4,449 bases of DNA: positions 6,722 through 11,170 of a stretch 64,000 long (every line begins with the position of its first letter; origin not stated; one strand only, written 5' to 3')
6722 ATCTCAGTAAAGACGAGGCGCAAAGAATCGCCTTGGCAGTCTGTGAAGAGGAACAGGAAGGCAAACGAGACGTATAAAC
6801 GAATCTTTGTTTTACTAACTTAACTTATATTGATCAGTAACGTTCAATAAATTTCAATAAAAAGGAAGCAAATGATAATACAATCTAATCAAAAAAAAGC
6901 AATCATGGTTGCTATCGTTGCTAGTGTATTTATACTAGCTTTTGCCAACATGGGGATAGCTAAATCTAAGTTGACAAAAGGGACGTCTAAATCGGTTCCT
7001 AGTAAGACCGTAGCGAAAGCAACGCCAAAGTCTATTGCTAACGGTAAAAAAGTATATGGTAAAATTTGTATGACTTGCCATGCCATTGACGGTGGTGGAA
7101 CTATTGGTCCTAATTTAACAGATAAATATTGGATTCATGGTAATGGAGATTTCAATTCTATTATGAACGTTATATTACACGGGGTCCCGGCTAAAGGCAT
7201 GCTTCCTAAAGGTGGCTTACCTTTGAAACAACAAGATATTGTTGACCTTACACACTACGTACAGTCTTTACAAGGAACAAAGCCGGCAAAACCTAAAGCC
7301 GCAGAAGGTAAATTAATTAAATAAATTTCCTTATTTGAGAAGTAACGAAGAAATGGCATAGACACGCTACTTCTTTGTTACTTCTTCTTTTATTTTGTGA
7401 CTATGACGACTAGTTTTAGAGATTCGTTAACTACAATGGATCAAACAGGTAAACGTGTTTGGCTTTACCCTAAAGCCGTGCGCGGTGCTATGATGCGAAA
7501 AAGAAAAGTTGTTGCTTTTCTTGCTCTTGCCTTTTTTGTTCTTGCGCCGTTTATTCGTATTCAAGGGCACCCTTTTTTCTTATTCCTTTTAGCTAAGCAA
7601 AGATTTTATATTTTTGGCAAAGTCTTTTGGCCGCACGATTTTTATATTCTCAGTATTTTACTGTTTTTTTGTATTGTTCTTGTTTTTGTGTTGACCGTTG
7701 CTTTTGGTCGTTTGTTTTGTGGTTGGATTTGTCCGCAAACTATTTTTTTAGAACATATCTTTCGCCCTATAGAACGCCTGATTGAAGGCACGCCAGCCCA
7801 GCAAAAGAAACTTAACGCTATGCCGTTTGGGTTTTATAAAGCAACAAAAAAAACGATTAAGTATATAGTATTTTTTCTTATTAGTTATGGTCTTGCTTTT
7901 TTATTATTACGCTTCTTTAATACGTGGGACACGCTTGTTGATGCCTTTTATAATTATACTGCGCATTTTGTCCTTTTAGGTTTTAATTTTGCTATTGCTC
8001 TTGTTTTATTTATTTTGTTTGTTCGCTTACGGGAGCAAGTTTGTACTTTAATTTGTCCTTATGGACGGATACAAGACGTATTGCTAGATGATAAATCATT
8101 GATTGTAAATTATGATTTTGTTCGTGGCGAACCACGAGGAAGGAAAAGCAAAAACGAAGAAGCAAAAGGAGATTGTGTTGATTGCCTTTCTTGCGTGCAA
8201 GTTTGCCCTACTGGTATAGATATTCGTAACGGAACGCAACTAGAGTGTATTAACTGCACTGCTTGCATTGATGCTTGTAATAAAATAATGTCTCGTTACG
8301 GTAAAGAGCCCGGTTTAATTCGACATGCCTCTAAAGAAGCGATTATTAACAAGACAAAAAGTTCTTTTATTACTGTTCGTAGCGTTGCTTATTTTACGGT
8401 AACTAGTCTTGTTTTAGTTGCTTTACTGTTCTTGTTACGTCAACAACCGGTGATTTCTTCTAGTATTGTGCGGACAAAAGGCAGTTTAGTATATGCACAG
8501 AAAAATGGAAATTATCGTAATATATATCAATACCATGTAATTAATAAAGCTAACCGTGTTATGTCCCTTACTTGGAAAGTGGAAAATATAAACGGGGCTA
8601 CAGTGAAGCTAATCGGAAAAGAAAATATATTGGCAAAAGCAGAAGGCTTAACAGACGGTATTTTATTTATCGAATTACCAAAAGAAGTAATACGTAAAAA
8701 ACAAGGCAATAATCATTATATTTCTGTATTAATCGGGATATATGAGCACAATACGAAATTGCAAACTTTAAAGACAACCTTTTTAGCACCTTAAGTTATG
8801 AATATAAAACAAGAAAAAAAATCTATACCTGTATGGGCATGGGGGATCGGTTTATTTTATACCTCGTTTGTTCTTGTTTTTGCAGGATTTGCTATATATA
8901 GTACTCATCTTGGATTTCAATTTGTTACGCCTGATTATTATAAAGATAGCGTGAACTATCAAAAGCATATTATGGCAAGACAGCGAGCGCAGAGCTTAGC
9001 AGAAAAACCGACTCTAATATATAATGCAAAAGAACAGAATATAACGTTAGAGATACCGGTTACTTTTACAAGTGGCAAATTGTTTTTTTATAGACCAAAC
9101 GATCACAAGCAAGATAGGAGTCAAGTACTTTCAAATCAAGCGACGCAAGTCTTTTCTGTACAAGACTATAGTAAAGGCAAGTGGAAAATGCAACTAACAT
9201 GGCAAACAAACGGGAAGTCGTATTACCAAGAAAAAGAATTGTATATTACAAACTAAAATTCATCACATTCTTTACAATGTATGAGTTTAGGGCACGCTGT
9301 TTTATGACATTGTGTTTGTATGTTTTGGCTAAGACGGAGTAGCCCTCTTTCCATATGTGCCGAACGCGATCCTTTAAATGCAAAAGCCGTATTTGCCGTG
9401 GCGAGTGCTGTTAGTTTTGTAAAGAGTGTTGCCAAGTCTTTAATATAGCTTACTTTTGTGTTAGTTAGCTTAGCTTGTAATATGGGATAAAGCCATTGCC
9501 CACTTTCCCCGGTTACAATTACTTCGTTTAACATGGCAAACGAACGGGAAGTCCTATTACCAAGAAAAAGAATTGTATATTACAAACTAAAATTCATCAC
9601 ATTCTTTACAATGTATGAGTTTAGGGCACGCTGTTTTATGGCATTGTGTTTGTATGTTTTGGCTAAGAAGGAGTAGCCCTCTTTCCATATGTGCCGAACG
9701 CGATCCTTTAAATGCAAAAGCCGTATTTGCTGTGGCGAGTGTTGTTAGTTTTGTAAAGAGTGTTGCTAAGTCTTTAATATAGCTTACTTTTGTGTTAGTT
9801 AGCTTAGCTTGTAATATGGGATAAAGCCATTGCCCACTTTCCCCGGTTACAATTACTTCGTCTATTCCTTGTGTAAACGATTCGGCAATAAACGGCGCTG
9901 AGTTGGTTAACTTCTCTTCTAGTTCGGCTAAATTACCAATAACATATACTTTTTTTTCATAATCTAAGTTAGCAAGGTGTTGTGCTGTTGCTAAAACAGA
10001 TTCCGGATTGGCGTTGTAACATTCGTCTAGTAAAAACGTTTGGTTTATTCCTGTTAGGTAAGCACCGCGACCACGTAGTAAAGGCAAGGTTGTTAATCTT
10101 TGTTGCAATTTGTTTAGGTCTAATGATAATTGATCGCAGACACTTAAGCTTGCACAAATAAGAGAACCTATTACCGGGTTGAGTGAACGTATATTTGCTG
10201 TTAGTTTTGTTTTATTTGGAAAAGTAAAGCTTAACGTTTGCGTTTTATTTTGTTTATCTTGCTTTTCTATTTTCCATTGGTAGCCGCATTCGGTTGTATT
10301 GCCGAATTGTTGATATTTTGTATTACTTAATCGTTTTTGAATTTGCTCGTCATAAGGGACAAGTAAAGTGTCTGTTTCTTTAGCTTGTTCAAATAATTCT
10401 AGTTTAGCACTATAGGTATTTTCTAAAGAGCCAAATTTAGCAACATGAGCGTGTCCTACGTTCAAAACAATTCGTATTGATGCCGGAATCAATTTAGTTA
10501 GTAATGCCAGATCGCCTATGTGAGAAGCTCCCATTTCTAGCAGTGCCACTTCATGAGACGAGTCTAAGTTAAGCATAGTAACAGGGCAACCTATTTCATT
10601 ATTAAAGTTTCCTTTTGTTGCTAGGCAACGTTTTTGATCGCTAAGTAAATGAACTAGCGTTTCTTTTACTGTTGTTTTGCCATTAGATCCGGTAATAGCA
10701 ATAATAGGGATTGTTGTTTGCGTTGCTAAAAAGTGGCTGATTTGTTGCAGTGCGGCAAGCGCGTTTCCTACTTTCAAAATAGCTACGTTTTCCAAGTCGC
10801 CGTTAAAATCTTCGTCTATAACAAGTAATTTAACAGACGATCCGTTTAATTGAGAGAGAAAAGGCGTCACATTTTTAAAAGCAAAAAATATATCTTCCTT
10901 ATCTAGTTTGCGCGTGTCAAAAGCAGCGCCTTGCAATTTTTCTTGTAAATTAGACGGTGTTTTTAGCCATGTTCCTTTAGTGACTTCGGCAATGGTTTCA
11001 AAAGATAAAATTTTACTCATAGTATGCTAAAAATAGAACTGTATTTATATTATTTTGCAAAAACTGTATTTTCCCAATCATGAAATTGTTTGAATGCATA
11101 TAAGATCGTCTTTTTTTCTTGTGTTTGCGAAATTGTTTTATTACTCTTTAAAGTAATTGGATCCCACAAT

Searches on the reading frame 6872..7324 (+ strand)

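Call 15: search_protein_families(library=ncbifam, proteins=[window:6872-7324:+], max_evalue=0.00001)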
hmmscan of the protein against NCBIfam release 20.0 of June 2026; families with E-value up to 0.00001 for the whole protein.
window:6872-7324:+ (150 aa): 7 families
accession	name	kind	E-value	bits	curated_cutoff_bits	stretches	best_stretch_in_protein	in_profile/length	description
TIGR00782.1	ccoP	equivalog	8.5e-13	48.2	179.95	1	55-146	107-206/285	cytochrome-c oxidase, cbb3-type subunit III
TIGR03872.1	cytochrome_MoxG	equivalog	5e-09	36.4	147.8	1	51-140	40-128/133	cytochrome c(L), periplasmic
TIGR02603.1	CxxCH_TIGR02603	domain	9.9e-08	32.1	68.15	1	56-85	4-34/134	putative heme-binding domain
NF045774.1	cytochro_C551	exception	5.6e-07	29.5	118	1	8-125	2-101/110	cytochrome c551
NF045773.1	cytochro_C550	exception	6.8e-07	29.3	125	1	12-130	11-116/118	cytochrome c550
NF011054.0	PRK14486.1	equivalog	1.2e-06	28.2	447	1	9-134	173-291/294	putative bifunctional cbb3-type cytochrome c oxidase subunit II/cytochrome c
NF050122.1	bc1_QcrC_actin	exception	1.5e-06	27.7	200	1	18-133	9-117/253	cytochrome bc1 complex diheme cytochrome c subunit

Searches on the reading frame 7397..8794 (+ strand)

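Call 15: search_protein_families(library=ncbifam, proteins=[window:7397-8794:+], max_evalue=0.00001)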
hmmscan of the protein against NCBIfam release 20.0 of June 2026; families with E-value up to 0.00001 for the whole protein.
window:7397-8794:+ (465 aa): 2 families
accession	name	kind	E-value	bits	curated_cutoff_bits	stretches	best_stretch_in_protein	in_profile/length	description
TIGR02745.1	ccoG_rdxA_fixG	equivalog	1.5e-115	386.7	316.7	1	34-456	3-425/435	cytochrome c oxidase accessory protein CcoG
NF038196.1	ferrodoxin_EFR1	subfamily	3e-06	27.5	75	1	249-303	175-233/242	EFR1 family ferrodoxin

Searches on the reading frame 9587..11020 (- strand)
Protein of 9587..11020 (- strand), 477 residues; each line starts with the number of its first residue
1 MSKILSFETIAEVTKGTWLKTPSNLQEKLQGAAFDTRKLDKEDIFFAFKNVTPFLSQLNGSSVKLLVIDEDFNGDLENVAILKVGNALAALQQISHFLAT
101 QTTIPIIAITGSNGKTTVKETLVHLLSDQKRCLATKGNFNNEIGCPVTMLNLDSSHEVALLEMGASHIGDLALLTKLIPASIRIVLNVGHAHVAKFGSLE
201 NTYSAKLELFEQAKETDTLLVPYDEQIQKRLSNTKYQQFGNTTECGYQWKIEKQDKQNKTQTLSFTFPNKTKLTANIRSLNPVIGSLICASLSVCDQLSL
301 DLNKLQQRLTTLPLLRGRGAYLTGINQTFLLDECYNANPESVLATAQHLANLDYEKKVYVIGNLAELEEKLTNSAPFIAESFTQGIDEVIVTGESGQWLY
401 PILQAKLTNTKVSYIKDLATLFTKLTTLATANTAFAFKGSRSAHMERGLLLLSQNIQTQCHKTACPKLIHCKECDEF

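Call 15: search_protein_families(library=ncbifam, proteins=[window:9587-11020:-], max_evalue=0.00001)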
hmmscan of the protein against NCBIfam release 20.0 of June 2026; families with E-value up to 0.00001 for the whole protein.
window:9587-11020:- (477 aa): 17 families
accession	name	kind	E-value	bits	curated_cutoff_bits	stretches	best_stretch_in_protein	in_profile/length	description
TIGR01143.1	murF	subfamily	3.4e-77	260.2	288.6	1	34-447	1-413/418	UDP-N-acetylmuramoyl-tripeptide--D-alanyl-D-alanine ligase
NF008896.0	PRK11929.1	equivalog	5.2e-66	223.2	1023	1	13-453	511-957/965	bifunctional UDP-N-acetylmuramoyl-L-alanyl-D-glutamate--2,6-diaminopimelate ligase MurE/UDP-N-acetylmuramoyl-tripeptide--D-alanyl-D-alanine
NF008897.0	PRK11930.1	equivalog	1.9e-51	175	804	1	7-465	5-462/822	bifunctional UDP-N-acetylmuramoyl-tripeptide:D-alanyl-D-alanine ligase/alanine racemase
NF008041.0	PRK10773.1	equivalog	3.1e-50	171.3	551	1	6-453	5-448/453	UDP-N-acetylmuramoyl-tripeptide--D-alanyl-D-alanine ligase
NF010693.0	PRK14093.1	equivalog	5.8e-35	120.9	544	1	20-452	19-464/479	UDP-N-acetylmuramoylalanyl-D-glutamyl-2,6-diaminopimelate--D-alanyl-D-alanine ligase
TIGR01087.1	murD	equivalog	1.6e-22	80.2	211.95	1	93-429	93-407/441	UDP-N-acetylmuramoyl-L-alanine--D-glutamate ligase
NF001126.0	PRK00139.1-4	equivalog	1.4e-18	66.7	373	2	23-144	17-144/486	UDP-N-acetylmuramoyl-L-alanyl-D-glutamate--2,6-diaminopimelate ligase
TIGR01085.1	murE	subfamily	2.1e-14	53.3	257.3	1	30-324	5-328/472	UDP-N-acetylmuramyl-tripeptide synthetase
NF001124.0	PRK00139.1-2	equivalog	1.5e-12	47.1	476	1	23-362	22-384/500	UDP-N-acetylmuramoyl-L-alanyl-D-glutamate--2,6-diaminopimelate ligase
NF053645.1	pMurC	equivalog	1.6e-11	43.6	560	1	89-237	89-237/492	pseudomurein biosynthesis peptide ligase pMurC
NF053646.1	pMurD1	equivalog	1.6e-08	33.6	610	1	90-345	95-344/465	pseudomurein biosynthesis peptide ligase pMurD1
TIGR01082.1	murC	equivalog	3.7e-08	32.9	335.1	1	105-361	101-352/449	UDP-N-acetylmuramate--L-alanine ligase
NF033197.0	F430_CfbE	equivalog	5.2e-08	32.2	250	1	99-334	94-320/430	coenzyme F430 synthase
TIGR02068.2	cya_phycin_syn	equivalog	9.3e-08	30.5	850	0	100-131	475-506/862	cyanophycin synthetase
NF053648.1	pMurE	equivalog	2e-07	30.1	600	1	83-362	80-360/464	pseudomurein biosynthesis peptide ligase pMurE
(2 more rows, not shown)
